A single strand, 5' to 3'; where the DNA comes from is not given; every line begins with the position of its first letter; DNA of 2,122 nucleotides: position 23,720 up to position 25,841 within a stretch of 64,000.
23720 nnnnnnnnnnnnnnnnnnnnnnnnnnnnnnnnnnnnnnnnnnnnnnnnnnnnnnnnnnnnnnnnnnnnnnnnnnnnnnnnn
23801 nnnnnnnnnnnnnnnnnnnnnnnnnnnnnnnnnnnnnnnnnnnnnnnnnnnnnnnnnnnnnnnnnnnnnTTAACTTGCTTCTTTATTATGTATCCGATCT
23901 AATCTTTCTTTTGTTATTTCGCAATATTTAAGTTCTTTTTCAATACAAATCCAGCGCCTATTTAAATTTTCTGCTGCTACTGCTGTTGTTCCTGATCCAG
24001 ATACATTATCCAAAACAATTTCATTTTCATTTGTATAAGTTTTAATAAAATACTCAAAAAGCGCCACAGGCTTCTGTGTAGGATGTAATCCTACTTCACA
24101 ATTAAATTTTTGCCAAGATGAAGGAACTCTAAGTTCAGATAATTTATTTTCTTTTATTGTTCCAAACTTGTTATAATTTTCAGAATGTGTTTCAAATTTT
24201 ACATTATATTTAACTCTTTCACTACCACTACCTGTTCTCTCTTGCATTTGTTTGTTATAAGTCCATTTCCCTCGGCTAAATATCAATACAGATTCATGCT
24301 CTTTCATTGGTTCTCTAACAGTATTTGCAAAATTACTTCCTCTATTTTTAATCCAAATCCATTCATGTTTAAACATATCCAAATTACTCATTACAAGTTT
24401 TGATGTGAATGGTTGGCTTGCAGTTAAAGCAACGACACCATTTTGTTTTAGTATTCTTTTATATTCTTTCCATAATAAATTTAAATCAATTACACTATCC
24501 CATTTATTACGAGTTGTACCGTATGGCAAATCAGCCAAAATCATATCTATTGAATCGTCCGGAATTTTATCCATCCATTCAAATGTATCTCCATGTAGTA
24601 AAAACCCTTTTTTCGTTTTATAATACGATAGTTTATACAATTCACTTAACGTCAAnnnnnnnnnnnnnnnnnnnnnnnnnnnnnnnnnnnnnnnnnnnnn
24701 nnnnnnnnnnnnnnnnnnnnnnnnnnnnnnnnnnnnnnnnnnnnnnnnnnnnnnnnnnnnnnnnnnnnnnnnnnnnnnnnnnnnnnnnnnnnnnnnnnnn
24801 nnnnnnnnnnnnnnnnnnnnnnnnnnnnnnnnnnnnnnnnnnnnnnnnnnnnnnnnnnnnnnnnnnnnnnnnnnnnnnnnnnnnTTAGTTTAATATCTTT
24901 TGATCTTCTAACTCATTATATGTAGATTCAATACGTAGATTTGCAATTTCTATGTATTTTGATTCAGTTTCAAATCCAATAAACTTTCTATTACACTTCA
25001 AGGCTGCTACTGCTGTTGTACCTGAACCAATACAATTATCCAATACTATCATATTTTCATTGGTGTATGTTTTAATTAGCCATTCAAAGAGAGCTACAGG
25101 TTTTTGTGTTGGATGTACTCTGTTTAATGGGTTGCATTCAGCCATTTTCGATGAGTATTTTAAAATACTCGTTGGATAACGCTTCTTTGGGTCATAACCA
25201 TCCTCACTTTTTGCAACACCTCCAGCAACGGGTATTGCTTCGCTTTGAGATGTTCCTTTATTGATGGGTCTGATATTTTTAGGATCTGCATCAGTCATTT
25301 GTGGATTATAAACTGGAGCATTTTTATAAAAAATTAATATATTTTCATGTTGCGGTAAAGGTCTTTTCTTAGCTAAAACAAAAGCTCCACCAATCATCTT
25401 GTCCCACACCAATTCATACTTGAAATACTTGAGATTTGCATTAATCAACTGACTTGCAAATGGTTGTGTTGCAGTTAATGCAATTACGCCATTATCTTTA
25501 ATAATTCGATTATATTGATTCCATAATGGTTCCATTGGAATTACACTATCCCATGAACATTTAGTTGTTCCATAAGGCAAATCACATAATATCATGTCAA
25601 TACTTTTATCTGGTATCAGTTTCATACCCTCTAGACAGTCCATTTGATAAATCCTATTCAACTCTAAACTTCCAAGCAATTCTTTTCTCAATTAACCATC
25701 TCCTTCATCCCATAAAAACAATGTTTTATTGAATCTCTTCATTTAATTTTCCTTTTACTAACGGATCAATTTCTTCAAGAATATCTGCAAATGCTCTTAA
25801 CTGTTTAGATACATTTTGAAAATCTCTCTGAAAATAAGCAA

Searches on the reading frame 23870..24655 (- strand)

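Call 86: search_protein_families(library=pfam, proteins=[window:23870-24655:-], max_evalue=0.001)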
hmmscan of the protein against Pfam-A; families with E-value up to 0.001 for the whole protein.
window:23870-24655:- (261 aa): 2 families
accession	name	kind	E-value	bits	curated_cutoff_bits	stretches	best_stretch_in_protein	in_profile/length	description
PF01555.25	N6_N4_Mtase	-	2.2e-34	119.8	26.7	1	36-250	1-221/221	DNA methylase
PF01170.24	UPF0020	-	0.00054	20.2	22.3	0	32-102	116-191/197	RMKL-like, methyltransferase domain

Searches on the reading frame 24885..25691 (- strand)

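Call 86: search_protein_families(library=pfam, proteins=[window:24885-25691:-], max_evalue=0.001)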
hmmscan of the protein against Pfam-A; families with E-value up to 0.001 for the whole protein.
window:24885-25691:- (268 aa): 1 family
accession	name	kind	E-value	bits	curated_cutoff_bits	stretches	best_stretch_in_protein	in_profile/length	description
PF01555.25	N6_N4_Mtase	-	1.7e-33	116.9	26.7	1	31-251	1-220/221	DNA methylase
